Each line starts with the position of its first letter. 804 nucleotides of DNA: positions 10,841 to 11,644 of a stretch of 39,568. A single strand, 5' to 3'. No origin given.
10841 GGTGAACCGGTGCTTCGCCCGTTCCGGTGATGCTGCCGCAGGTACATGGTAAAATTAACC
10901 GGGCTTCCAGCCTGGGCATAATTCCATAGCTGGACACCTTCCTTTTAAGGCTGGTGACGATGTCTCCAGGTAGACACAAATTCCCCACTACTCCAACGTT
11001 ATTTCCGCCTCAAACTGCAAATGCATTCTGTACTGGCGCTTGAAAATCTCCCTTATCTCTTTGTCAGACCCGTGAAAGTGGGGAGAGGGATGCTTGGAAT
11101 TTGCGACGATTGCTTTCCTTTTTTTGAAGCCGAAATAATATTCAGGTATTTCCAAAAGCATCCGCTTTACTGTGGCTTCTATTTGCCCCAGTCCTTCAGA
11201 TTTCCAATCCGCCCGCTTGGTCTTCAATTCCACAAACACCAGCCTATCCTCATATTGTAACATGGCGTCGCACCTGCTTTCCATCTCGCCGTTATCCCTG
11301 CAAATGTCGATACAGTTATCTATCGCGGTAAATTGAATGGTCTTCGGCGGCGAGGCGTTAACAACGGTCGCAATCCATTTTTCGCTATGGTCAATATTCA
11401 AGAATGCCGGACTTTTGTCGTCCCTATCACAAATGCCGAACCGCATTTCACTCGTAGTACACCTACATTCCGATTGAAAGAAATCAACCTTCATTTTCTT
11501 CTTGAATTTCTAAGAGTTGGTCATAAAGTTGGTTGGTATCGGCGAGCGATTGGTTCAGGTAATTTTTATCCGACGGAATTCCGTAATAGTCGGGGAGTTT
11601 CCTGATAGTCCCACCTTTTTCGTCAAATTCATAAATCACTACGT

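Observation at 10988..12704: Translationally coupled ABC/AAA_21-type ATPase plus 168-aa Cys-rich PD-(D/E)xK-like protein: candidate undescribed two-gene defence module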

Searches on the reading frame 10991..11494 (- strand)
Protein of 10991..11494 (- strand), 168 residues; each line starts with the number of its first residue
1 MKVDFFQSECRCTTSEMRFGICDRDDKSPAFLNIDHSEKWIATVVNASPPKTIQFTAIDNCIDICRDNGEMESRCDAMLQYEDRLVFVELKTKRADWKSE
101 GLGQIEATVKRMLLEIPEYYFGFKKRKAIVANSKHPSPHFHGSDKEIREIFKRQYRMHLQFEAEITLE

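Call 4: search_protein_families(library=pfam, proteins=[window:10991-11494:-], max_evalue=1)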
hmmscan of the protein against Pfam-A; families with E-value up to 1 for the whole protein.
window:10991-11494:- (168 aa): 0 families

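Call 5: search_protein_families(library=padloc, proteins=[window:10991-11494:-], max_evalue=1)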
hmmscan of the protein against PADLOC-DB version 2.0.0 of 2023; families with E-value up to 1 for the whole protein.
window:10991-11494:- (168 aa): 2 families
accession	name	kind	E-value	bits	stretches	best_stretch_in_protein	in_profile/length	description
PDLC04563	PDC-M29B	-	4.3e-51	171.3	1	1-167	1-163/164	-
PDLC04564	PDC-M29B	-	4.4e-27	93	1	4-166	2-159/162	-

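Call 6: search_protein_families(library=ncbifam, proteins=[window:10991-11494:-], max_evalue=1)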
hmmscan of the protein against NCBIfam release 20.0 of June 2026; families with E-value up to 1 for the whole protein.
window:10991-11494:- (168 aa): 0 families

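Call 9: search_protein_families(library=phrogs, proteins=[window:10991-11494:-], max_evalue=1)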
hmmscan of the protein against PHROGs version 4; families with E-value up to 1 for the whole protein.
window:10991-11494:- (168 aa): 2 families
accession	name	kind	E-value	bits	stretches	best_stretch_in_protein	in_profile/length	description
phrog_25533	-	unknown function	0.031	14.8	1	51-96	42-86/205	-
phrog_1706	-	DNA, RNA and nucleotide metabolism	0.072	13.5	1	64-98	115-148/293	CRISPR/Cas system associated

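Call 11: find_homologous_proteins(query=window:10991-11494:-, max_evalue=0.001)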
Query window:10991-11494:- (168 aa): 89 proteins with E <= 0.001 among 102 candidates.
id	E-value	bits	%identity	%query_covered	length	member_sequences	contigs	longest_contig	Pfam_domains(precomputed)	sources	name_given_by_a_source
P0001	2.6e-97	341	99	90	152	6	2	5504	-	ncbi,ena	-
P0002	2.0e-77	277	68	100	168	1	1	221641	-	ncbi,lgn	ncbi:MAG: hypothetical protein V4649_14660 [Bacteroidota bacterium]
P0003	7.4e-77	275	68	100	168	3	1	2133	-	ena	-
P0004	1.1e-73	265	65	100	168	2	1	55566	-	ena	-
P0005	3.7e-71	256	68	99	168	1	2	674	-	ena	-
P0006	4.4e-67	243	64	99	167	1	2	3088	-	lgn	-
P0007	1.6e-65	238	63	100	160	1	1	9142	-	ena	-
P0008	2.7e-65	237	60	99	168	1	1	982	-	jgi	jgi:hypothetical protein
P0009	1.3e-62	229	61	100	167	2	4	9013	-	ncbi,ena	-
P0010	6.8e-61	223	61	99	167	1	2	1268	-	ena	-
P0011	1.4e-58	215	59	99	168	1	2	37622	-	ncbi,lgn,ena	-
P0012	2.0e-56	208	59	99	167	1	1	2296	-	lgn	-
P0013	2.8e-56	208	56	100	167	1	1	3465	-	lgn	-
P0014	1.7e-55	205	56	100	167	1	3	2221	-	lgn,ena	-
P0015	2.5e-55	205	58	100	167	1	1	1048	-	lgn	-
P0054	6.2e-50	187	53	100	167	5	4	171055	-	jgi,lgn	jgi:hypothetical protein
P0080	1.7e-38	150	45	95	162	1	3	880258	-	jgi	jgi:hypothetical protein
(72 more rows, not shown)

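Call 16: search_solved_structures(query=A1, max_evalue=10, show_alignments=3)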
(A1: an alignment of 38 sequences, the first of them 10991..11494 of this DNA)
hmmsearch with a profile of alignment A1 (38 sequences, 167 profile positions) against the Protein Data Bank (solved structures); distinct sequences matched with E-value up to 10: 0.

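Call 21: find_encoding_contigs(protein=P0002, flank=10000, max_places=2)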
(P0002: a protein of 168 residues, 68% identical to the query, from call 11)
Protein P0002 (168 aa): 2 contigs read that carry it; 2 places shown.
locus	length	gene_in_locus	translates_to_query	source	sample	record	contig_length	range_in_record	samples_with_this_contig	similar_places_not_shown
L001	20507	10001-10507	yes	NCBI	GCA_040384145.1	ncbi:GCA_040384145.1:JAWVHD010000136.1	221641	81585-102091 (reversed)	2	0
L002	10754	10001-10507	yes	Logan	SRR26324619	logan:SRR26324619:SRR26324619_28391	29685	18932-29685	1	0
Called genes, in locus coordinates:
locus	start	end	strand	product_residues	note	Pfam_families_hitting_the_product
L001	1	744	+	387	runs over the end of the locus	PF02625:XdhC_CoxI, PF13478:XdhC_C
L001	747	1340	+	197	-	PF12804:NTP_transf_3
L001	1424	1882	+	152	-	PF10604:Polyketide_cyc2, PF08327:AHSA1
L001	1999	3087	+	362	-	PF08240:ADH_N, PF01262:AlaDh_PNT_C, PF02826:2-Hacid_dh_C (faint), PF00107:ADH_zinc_N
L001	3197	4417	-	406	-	PF12704:MacB_PCD, PF02687:FtsX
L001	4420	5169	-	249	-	PF00005:ABC_tran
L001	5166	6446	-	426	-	PF25944:Beta-barrel_RND (faint), PF25917:BSH_RND, PF25973:BSH_CzcB, PF25876:HH_MFP_RND, PF25893:HH_CzcB (weak), PF25954:Beta-barrel_RND_2, PF25990:Beta-barrel_YknX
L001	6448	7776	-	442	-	PF02321:OEP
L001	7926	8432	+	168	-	PF13669:Glyoxalase_4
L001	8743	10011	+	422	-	PF13175:AAA_15, PF13304:AAA_21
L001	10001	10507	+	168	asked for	-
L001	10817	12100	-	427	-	PF00919:UPF0004, PF04055:Radical_SAM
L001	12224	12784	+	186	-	-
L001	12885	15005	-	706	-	PF02897:Peptidase_S9_N, PF00326:Peptidase_S9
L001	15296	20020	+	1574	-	PF05359:DUF748, PF27051:TamB_N (weak), PF04357:TamB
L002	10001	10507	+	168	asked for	-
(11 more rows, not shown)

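Call 22: find_encoding_contigs(protein=P0080, flank=10000, max_places=2)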
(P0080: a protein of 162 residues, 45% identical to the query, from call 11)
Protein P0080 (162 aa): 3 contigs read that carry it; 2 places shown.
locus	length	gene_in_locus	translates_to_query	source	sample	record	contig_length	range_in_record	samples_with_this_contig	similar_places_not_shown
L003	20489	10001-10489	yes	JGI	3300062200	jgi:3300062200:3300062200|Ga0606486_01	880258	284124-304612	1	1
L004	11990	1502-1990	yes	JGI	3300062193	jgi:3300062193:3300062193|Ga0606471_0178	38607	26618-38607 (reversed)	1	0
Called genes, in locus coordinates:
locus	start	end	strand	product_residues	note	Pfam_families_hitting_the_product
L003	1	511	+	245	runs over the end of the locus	PF01940:DUF92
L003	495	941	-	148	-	PF00072:Response_reg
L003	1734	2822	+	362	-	PF13102:Phage_int_SAM_5, PF00589:Phage_integrase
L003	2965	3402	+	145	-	-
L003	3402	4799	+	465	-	-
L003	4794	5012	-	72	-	-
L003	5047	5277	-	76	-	-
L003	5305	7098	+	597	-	PF24391:HD-CE, PF24401:iHD-CE, PF13589:HATPase_c_3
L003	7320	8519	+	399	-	PF09565:RE_NgoFVII, PF13091:PLDc_2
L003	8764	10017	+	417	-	PF13175:AAA_15 (weak), PF13304:AAA_21 (faint), PF13175:AAA_15 (weak)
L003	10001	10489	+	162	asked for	-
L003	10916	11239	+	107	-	-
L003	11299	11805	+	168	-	PF01625:PMSR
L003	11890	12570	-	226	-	PF00574:CLP_protease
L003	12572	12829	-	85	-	-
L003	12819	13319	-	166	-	-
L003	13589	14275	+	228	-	PF04264:YceI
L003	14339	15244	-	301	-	-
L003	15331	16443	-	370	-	PF01757:Acyl_transf_3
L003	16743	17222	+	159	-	-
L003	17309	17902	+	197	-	PF00027:cNMP_binding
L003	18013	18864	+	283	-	PF00691:OmpA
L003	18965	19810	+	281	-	PF12833:HTH_18, PF00165:HTH_AraC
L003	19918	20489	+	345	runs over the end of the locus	PF00144:Beta-lactamase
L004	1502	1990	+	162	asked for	-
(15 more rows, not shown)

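Call 23: find_encoding_contigs(protein=P0054, flank=10000, max_places=2)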
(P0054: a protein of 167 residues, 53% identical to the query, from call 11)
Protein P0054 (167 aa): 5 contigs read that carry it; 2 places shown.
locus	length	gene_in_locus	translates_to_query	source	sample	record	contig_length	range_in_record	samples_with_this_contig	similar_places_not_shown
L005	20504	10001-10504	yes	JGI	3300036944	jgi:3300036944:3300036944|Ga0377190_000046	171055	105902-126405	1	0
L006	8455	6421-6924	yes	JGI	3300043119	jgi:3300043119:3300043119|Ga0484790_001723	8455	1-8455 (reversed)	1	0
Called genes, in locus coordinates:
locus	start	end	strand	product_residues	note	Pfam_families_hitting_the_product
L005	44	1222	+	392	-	PF06114:Peptidase_M78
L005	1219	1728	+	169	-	PF14367:DUF4411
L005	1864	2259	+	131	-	PF00293:NUDIX, PF14815:NUDIX_4, PF22327:Nudt16-like (weak)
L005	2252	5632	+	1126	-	PF13091:PLDc_2, PF00270:DEAD, PF04851:ResIII, PF18766:SWI2_SNF2, PF00271:Helicase_C, PF26350:DUF8090, PF11907:DUF3427, PF00717:Peptidase_S24 (weak), +1 more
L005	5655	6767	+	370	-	PF13395:HNH_4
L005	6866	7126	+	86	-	PF10387:DUF2442 (weak)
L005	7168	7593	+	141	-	PF11969:DcpS_C, PF01230:HIT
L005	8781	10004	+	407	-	PF13304:AAA_21 (faint), PF13175:AAA_15 (weak)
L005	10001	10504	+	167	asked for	-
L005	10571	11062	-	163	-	-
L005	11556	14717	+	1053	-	PF06739:SBBP (faint), PF25021:TEN_NHL, PF01436:NHL (faint), PF25021:TEN_NHL, PF00754:F5_F8_type_C (weak), PF22633:F5_F8_type_C_2 (weak), PF18962:Por_Secre_tail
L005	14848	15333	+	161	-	PF20432:Xre-like-HTH (weak), PF09722:Xre_MbcA_ParS_C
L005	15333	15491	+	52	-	-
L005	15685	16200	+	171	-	PF04308:RNaseH_like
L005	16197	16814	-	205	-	PF01926:MMR_HSR1, PF02421:FeoB_N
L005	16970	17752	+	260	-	PF01209:Ubie_methyltran, PF13489:Methyltransf_23 (weak), PF08241:Methyltransf_11, PF08242:Methyltransf_12, PF13649:Methyltransf_25, PF13847:Methyltransf_31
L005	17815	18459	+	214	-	PF13568:OMP_b-brl_2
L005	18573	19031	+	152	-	-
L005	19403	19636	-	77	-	-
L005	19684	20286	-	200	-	PF00072:Response_reg, PF00196:GerE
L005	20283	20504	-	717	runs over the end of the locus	PF07719:TPR_2 (faint), PF13176:TPR_7 (faint), PF13424:TPR_12, PF24885:TPR_NPHP3 (weak), PF00515:TPR_1 (weak), PF13374:TPR_10, PF13424:TPR_12, PF07568:HisKA_2, +2 more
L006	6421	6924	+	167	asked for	-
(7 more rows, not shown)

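Call 24: find_related_loci(query=A1, collection=genome_contigs, flank=10000)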
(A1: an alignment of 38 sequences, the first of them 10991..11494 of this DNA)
Query A1 (168 aa) in genome_contigs; peptide patterns used: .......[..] (x = any residue, [..] = any of these).
154 stretches matched a pattern; 129 encode a relative of the query (tblastn E <= 1e-3); the best 80 are kept; 80 distinct loci.
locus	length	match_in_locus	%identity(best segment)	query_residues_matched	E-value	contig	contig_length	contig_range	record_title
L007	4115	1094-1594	61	1-168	1e-67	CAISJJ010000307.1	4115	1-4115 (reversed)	MAG: uncultured Bacteroidales bacterium isolate Ja1_bin-1976 genome assembly, contig: bin-1976:307/547, whole genome sho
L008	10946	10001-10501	59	1-167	1e-64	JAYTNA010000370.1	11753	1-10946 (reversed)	MAG: Saprospiraceae bacterium isolate GFS_3868 GFS_3868_369, whole genome shotgun sequence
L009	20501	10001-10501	55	1-168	6e-61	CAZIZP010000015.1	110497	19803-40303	MAG TPA_asm: uncultured Chitinophagaceae bacterium isolate SRP319275_co3_200 genome assembly, contig: NODE_288_length_11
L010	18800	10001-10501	53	1-168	2e-58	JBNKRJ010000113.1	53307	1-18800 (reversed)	MAG: Bacteroidales bacterium isolate B1B2.bin.6.orig k141_607550, whole genome shotgun sequence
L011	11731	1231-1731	54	1-168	2e-58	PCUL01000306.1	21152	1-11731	MAG: Bacteroidetes bacterium CG18_big_fil_WC_8_21_14_2_50_41_14 CG18_scaffold_1013_c, whole genome shotgun sequence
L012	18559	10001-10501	55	1-168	3e-58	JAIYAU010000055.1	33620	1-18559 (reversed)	MAG: Cytophagaceae bacterium isolate E1_MAG_00013 pond_E1_MAG_00013_000000000016, whole genome shotgun sequence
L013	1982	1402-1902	54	1-168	2e-59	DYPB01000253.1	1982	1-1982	MAG TPA_asm: Flavobacterium psychrophilum isolate SulCav_GS09_5_31_126 SulCav_GS09_5_93108_length_1982_cov_74_490919, wh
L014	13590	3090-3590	54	1-168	7e-58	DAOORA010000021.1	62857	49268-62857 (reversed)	MAG TPA_asm: Bacteroidales bacterium isolate AMR_MDS_2557 NODE_498_length_62857_cov_26.999904, whole genome shotgun sequ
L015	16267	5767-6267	52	1-168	3e-57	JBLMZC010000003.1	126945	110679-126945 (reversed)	MAG: Deltaproteobacteria bacterium isolate MAG213 PRJNA951521_bin69_renamed_2, whole genome shotgun sequence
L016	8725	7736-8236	54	1-168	5e-57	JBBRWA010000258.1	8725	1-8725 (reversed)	MAG: Chitinophagales bacterium isolate La3_metabat2.294 La3_metabat2.294_K_61971_L_8725_cov_64.5327, whole genome shotgu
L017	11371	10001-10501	52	1-168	2e-56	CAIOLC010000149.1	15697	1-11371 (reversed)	MAG: uncultured Chlorobiaceae bacterium isolate Kiruna3_bin-3331 genome assembly, contig: bin-3331:149/306, whole genome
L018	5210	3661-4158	51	1-167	8e-56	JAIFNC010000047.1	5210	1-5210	MAG: Bacteroidetes bacterium isolate bin_69 scaffold_32421, whole genome shotgun sequence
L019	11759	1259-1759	52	1-168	1e-55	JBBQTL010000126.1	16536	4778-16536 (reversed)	MAG: Chitinophagales bacterium isolate Co_metawrap_1837 Cmw_1837_k141_18710491_length_16536_cov_7.0000, whole genome sho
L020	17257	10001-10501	52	1-168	1e-55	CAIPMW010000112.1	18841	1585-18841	MAG: uncultured Chlorobiaceae bacterium isolate Umea1_bin-1492 genome assembly, contig: bin-1492:112/117, whole genome s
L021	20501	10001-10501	51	1-168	5e-55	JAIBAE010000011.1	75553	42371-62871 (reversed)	MAG: Bacteroidota bacterium isolate SSF3 NODE_5824_length_75553_cov_6.452085, whole genome shotgun sequence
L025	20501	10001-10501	51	1-168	5e-54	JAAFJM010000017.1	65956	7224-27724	MAG: Bacteroidetes bacterium isolate bin39.metabat.b16b17b19.001 WN_Bacteroidetes_5_scaffold_17, whole genome shotgun se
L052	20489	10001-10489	36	1-167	2e-29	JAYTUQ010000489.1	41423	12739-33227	MAG: Saprospiraceae bacterium isolate GFS_5581 GFS_5581_488, whole genome shotgun sequence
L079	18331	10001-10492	36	2-168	5e-27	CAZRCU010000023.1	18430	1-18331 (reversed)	MAG TPA_asm: uncultured Bacteroides sp. isolate SRP222552_co1_320 genome assembly, contig: NODE_1890_length_18430_cov_15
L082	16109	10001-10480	36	3-167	3e-24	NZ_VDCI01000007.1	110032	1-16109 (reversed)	Prosthecochloris vibrioformis strain DSM 260 NODE_7_length_110032_cov_18.5852, whole genome shotgun sequence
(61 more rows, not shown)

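Call 25: predict_structure(alignment_id=A1)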
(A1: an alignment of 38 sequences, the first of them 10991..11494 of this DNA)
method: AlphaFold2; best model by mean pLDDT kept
length: 168 residues; sequences in the alignment: 38
mean_pLDDT: 94.8   pTM: 0.90
mean pLDDT of the five models: 94.8, 93.8, 93.7, 93.4, 92.9
residues with pLDDT >= 90: 150; 70-90: 18; 50-70: 0; < 50: 0
segments of 3 or more residues with pLDDT < 50: none
pLDDT, mean of each block of 10 residues (from residue 1): 93 98 95 96 96 98 92 96 98 93 97 97 98 87 88 97 94
secondary structure, 60 per line:
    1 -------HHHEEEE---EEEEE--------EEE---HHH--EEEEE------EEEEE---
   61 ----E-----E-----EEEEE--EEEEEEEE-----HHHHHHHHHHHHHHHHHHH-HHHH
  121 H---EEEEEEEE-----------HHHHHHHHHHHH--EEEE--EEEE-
elements in order: E11-14 E18-22 E31-33 E42-46 E53-57 E77-81 E84-91 H97-115 H117-121 E125-132 H144-155 E158-161 E164-167

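Call 28: fold_search(model_id=the predicted structure, library=pdb)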
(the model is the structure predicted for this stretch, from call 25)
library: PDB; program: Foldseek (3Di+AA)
matches with E <= 10: 372; with E <= 0.001: 0
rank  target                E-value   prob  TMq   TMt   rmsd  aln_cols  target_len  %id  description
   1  5i6g_B                2.8e-02  0.35  0.28  0.07  12.9       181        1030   10  Crystal structure of C-terminal variant 2 of Chaetomium thermophilum acetyl-CoA carboxylase (released 2016-04-20)
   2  7ste_E                4.0e-02  0.66  0.29  0.17   7.2       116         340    4  Rad24-RFC ADP state (released 2022-04-06)
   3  5liz                  9.2e-02  0.85  0.34  0.12   4.9        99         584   13  The structure of Nt.BspD6I nicking endonuclease with all cysteines mutated by serine residues at 0.19 nm resolution . (released 2017-08-02)
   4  2p14                  1.0e-01  0.41  0.19  0.18   8.4        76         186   14  Crystal structure of small subunit (R.BspD6I2) of the heterodimeric restriction endonuclease R.BspD6I (released 2008-03-11)
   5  5i6f_B                1.2e-01  0.21  0.29  0.07  12.7       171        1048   10  Crystal structure of C-terminal variant 1 of Chaetomium thermophilum acetyl-CoA carboxylase (released 2016-04-20)
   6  5i6f_A                1.3e-01  0.18  0.28  0.07  11.8       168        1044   10  Crystal structure of C-terminal variant 1 of Chaetomium thermophilum acetyl-CoA carboxylase (released 2016-04-20)
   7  3fov                  2.6e-01  0.54  0.27  0.40   4.5        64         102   23  Crystal structure of protein RPA0323 of unknown function from Rhodopseudomonas palustris (released 2009-01-13)
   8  5lhc_A                2.7e-01  0.54  0.35  0.12   7.6       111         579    9  The structure of D456A mutant of Nt.BspD6I nicking endonuclease at 0.24 nm resolution . (released 2017-08-16)
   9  8asc_B                3.1e-01  0.41  0.23  0.09   5.4        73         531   18  Ku70/80 binds to the Ku-binding motif of PAXX (released 2023-06-21)
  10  5i6h_A                3.5e-01  0.11  0.27  0.05  12.2       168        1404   12  Crystal structure of CD-CT domains of Chaetomium thermophilum acetyl-CoA carboxylase (released 2016-04-20)
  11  4z94_G                3.5e-01  0.07  0.20  0.14  13.5       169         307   11  Actin Complex With a Chimera of Tropomodulin-1 and Leiomodin-1 Actin-Binding Site 2 (released 2015-10-21)
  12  4pkg_G                4.2e-01  0.03  0.12  0.12  22.6       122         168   16  Complex of ATP-actin With the N-terminal Actin-Binding Domain of Tropomodulin (released 2014-07-30)
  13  8bao_B                4.4e-01  0.21  0.35  0.19   9.5       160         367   11  Dysgonamonadaceae bacterium CRISPR ancillary nuclease 2 (released 2022-11-30)
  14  4pkh_B                4.4e-01  0.05  0.17  0.17  20.1       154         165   10  Complex of ADP-actin With the N-terminal Actin-Binding Domain of Tropomodulin (released 2014-07-30)
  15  1c0f_S                4.7e-01  0.04  0.15  0.18  13.1       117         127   12  CRYSTAL STRUCTURE OF DICTYOSTELIUM CAATP-ACTIN IN COMPLEX WITH GELSOLIN SEGMENT 1 (released 2000-03-01)
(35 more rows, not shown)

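Call 30: search_protein_families(library=pfam, alignment_id=A1, max_evalue=5)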
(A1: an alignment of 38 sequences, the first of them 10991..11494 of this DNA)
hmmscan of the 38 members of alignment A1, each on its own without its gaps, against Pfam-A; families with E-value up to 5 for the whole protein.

A. member 1, window:10991-11494:- (168 aa): 0 families

B. families by the number of members that match (of 38 scanned): 28 families (the first 25 are shown)
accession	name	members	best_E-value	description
PF11577.13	NEMO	3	0.029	NF-kappa-B essential modulator NEMO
PF13588.12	HSDR_N_2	3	0.065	Type I restriction enzyme R protein N terminus (HSDR_N)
PF04313.20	HSDR_N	2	0.0065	Type I restriction enzyme R protein N terminus (HSDR_N)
PF00993.25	MHC_II_alpha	2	0.029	Class II histocompatibility antigen, alpha domain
PF08378.17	NERD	2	0.04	Nuclease-related domain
PF01877.22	RNA_binding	1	0.0016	RNA binding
PF22709.1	Mu_Gam-Sipho_Gp157-TOTE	1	0.0064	Mu Gam/Sipho_Gp157-like domain of the TOTE conflict systems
PF13827.11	DUF4189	1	0.014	Domain of unknown function (DUF4189)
PF14501.12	HATPase_c_5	1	0.027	GHKL domain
PF22125.1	Lreu_0056_like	1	0.06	Hypotheical protein Lreu_0056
PF21312.3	ORC1_wHTH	1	0.061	Origin recognition complex subunit 1 C-terminal winged HTH domain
PF20021.4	VMAP-M18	1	0.065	vWA-MoxR associated protein middle region (VMAP-M) 18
PF00351.26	Biopterin_H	1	0.065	Biopterin-dependent aromatic amino acid hydroxylase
PF10398.14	DUF2443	1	0.069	Protein of unknown function (DUF2443)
PF08045.16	CDC14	1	0.069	Cell division control protein 14, SIN component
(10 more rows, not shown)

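Call 32: find_encoding_contigs(protein=window:10991-11494:-, flank=10000, max_places=4)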
Protein window:10991-11494:- (168 aa): no gene with exactly this product is on record in the collection.

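Call 34: fold_search(model_id=the predicted structure, library=viral)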
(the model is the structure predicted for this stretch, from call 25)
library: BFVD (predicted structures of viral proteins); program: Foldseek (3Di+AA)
matches with E <= 10: 511; with E <= 0.001: 0
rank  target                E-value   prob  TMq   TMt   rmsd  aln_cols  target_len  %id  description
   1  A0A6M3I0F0            4.2e-02  0.60  0.25  0.22   7.6        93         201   16  (no name in the UniProt tables at hand)
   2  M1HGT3                4.7e-02  0.75  0.32  0.14   9.3       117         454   10  (no name in the UniProt tables at hand)
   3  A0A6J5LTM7            5.0e-02  0.47  0.25  0.27  10.2       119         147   12  Uncharacterized protein [uncultured Caudovirales phage]
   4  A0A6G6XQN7            6.0e-02  0.44  0.26  0.13  10.8       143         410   11  (no name in the UniProt tables at hand)
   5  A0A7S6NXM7            7.2e-02  0.85  0.40  0.36   5.0       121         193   11  Uncharacterized protein [Bathycoccus sp. RCC716 virus 1]
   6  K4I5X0                7.2e-02  0.54  0.30  0.25   6.2       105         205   11  Uncharacterized protein [Salmonella phage STML-198]
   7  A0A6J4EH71            7.2e-02  0.33  0.21  0.17   7.0        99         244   11  (no name in the UniProt tables at hand)
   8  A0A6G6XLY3            9.1e-02  0.28  0.27  0.24  15.7       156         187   10  (no name in the UniProt tables at hand)
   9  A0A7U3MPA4            1.2e-01  0.08  0.17  0.10  15.0       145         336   12  (no name in the UniProt tables at hand)
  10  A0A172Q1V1            1.4e-01  0.21  0.30  0.28  15.0       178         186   10  Uncharacterized protein [Escherichia phage MX01]
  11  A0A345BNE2            1.5e-01  0.23  0.29  0.10  16.4       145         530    9  (no name in the UniProt tables at hand)
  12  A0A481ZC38            1.7e-01  0.28  0.26  0.22  11.4       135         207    9  Endonuclease [Pithovirus LCPAC401]
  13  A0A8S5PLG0            1.8e-01  0.44  0.27  0.34   8.6       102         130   12  Hydrolase [Podoviridae sp. ctnCN2]
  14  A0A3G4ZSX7            1.9e-01  0.20  0.22  0.07   7.6       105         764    7  Superfamily II DNA or RNA helicase [Terrestrivirus sp.]
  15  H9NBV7                2.0e-01  0.09  0.20  0.15  11.7       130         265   11  (no name in the UniProt tables at hand)
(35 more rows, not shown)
